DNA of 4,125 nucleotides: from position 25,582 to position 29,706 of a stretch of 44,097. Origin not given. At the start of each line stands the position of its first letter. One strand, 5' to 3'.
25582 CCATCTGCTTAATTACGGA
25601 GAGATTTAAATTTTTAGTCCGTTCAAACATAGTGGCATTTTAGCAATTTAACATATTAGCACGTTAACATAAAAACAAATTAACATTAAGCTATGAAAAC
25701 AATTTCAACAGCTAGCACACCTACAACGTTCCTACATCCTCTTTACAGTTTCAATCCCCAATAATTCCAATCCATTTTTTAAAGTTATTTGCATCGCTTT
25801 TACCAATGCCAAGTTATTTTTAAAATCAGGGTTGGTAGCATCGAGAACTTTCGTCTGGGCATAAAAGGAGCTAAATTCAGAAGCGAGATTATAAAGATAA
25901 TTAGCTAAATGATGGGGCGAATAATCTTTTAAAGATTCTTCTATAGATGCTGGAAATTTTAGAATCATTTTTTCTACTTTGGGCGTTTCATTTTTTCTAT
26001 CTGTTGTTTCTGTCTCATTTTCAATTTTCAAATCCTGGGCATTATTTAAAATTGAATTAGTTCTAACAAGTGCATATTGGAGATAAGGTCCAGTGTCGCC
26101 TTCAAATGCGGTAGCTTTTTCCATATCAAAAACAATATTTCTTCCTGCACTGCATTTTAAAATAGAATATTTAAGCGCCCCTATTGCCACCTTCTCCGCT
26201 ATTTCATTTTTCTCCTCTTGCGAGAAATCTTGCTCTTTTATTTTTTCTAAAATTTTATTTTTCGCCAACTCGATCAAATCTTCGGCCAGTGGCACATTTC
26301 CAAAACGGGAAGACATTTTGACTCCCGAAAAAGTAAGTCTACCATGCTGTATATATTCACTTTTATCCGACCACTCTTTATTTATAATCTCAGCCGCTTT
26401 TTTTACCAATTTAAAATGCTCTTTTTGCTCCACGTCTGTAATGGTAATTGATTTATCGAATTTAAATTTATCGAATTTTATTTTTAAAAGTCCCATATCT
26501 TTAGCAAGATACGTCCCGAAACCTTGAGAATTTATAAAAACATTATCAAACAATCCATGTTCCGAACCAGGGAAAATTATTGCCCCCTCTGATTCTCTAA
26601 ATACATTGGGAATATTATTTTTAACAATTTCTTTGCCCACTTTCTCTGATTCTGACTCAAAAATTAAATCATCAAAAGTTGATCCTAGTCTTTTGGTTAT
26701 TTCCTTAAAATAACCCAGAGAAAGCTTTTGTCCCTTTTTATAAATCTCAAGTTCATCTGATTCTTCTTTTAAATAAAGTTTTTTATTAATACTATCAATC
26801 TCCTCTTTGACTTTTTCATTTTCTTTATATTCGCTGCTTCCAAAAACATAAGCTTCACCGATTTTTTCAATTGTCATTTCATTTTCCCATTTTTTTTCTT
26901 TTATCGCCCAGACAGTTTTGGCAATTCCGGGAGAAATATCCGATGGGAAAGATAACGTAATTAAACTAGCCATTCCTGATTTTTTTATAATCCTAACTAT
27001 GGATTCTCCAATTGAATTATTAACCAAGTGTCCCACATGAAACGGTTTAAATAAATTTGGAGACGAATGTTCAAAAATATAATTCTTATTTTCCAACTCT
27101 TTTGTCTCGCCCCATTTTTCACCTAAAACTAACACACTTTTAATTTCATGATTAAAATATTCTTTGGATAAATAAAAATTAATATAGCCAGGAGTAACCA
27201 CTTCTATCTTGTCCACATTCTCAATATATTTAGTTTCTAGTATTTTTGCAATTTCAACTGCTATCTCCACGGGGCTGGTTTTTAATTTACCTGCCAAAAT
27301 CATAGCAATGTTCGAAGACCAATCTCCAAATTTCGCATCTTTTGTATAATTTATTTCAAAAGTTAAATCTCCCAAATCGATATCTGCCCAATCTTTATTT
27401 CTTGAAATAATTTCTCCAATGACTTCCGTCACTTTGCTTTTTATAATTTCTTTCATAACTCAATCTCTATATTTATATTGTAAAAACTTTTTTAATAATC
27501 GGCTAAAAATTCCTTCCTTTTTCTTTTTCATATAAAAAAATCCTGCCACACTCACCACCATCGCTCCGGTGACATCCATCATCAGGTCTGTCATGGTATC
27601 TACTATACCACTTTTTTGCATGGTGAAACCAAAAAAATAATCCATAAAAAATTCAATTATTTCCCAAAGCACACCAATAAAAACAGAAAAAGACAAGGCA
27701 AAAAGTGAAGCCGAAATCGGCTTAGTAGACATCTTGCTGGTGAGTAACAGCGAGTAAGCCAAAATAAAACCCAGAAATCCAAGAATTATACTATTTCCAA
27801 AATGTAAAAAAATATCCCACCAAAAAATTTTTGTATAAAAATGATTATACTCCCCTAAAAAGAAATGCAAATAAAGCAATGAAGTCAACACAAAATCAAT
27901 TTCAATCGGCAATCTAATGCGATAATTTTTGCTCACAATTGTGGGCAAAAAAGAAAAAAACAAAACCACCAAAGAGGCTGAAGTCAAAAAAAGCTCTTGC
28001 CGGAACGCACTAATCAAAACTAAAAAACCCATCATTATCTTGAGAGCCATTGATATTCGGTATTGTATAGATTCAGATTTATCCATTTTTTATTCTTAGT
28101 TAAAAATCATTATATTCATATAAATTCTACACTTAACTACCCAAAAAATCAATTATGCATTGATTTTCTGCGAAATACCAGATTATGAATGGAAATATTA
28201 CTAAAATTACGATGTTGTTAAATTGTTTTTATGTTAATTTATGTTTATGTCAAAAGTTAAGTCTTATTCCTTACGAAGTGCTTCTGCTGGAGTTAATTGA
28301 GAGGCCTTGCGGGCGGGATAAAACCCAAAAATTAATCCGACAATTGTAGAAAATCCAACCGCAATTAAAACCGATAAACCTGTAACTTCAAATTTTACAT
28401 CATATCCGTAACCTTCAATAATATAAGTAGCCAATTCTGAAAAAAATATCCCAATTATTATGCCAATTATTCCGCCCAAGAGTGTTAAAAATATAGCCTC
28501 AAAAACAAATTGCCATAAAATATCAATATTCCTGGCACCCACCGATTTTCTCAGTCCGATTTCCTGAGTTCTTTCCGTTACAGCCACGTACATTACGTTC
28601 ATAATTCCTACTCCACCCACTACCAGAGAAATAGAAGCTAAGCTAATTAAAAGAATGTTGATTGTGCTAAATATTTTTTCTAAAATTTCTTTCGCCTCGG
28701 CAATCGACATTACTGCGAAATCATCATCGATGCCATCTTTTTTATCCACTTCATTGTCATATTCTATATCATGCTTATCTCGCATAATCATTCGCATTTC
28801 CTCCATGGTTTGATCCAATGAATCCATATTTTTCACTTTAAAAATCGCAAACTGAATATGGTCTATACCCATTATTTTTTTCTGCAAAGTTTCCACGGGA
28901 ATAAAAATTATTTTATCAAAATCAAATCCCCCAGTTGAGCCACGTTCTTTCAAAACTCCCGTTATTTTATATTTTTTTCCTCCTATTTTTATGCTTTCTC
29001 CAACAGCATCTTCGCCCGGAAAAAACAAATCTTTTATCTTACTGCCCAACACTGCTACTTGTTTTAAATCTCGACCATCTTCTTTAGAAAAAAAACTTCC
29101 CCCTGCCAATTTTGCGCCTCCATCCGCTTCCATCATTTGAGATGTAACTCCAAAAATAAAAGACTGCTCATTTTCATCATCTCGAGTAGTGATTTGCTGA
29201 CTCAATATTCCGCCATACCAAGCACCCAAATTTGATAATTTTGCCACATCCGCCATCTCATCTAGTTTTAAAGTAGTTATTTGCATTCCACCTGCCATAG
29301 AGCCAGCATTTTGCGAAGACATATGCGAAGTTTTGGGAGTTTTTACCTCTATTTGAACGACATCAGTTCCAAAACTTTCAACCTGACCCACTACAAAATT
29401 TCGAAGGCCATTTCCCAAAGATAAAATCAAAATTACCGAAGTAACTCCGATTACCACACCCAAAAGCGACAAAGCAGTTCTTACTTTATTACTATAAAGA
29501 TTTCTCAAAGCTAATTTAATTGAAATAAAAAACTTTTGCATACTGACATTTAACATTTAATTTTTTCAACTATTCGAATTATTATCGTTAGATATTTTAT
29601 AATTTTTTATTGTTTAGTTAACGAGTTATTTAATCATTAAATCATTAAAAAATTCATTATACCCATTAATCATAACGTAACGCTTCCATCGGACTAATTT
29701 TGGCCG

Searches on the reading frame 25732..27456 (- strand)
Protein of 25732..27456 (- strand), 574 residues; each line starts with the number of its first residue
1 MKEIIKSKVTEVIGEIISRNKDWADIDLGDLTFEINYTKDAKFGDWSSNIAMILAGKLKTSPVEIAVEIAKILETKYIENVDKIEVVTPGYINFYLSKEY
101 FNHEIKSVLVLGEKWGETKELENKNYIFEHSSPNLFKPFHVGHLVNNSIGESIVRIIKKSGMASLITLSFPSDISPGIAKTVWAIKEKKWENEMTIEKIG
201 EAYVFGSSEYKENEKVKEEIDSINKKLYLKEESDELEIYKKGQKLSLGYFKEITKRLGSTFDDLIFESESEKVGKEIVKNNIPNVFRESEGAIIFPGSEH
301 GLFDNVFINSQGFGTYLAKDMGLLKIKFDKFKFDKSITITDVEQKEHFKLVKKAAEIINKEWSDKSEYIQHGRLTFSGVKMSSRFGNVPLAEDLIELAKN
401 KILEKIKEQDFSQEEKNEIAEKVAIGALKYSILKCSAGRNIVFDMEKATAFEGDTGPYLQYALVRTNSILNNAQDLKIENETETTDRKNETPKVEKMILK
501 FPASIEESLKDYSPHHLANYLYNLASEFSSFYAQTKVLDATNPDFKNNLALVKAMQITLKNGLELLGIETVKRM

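Call 8: search_protein_families(library=pfam, proteins=[window:25732-27456:-])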
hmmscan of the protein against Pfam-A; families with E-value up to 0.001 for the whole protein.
window:25732-27456:- (574 aa): 4 families
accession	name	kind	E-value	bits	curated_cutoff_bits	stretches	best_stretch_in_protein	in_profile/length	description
PF05746.21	DALR_1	-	5e-30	104.4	22.3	1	459-574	1-117/117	DALR anticodon binding domain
PF00750.26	tRNA-synt_1d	-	3.9e-28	98.9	23.3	1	105-444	2-348/349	tRNA synthetases class I (R), catalytic domain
PF03485.21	Arg_tRNA_synt_N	-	1e-18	68.2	21.5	1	5-96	3-85/85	Arginyl tRNA synthetase N terminal domain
PF00133.28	tRNA-synt_1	-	0.00023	20.5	22.7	0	119-198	18-99/414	tRNA synthetases class I (I, L, M and V)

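Call 12: find_related_loci(query=window:25732-27456:-, collection=genome_contigs, flank=10000)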
Query window:25732-27456:- (574 aa) in genome_contigs; peptide patterns used: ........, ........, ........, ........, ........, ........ (x = any residue, [..] = any of these).
86 stretches matched a pattern; 6 encode a relative of the query (tblastn E <= 1e-3); 6 distinct loci.
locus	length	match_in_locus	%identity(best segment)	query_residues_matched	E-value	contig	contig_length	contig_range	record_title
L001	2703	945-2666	81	1-574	0e+0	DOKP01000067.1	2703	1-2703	MAG TPA_asm: Candidatus Moraniibacteriota bacterium isolate UBA9337 contig_1711, whole genome shotgun sequence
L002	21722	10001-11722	79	1-574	0e+0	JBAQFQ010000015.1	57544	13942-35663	MAG: Candidatus Moraniibacteriota bacterium isolate MFD12003_ilm_asm_bin19 k127_74404, whole genome shotgun sequence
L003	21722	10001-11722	79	1-574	0e+0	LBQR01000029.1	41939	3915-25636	MAG: Candidatus Moranbacteria bacterium GW2011_GWF2_35_54 UR83_C0029, whole genome shotgun sequence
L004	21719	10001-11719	75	1-574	0e+0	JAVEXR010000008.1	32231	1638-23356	MAG: Candidatus Moraniibacteriota bacterium isolate BF4_177 NODE_3950_length_32231_cov_7.875125_Biofilm4, whole genome s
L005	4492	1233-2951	76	4-574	0e+0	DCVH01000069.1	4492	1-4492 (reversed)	MAG TPA_asm: Patescibacteria group bacterium UBA2193 UBA2193_contig_89388, whole genome shotgun sequence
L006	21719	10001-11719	78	1-574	0e+0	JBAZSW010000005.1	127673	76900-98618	MAG: Parcubacteria group bacterium isolate SO_2017_GW1_184 NODE_1007_length_127673_cov_5.885555_OW334_2017, whole genome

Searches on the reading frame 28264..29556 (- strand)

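Call 8: search_protein_families(library=pfam, proteins=[window:28264-29556:-])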
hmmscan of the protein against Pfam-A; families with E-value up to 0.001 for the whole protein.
window:28264-29556:- (430 aa): 2 families
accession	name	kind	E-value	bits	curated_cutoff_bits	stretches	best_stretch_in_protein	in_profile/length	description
PF12704.14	MacB_PCD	-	3.7e-35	122.5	27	1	27-255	1-205/207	MacB-like periplasmic core domain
PF02687.27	FtsX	-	1.8e-22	80.1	25.5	1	305-423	2-120/120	FtsX-like permease C-terminal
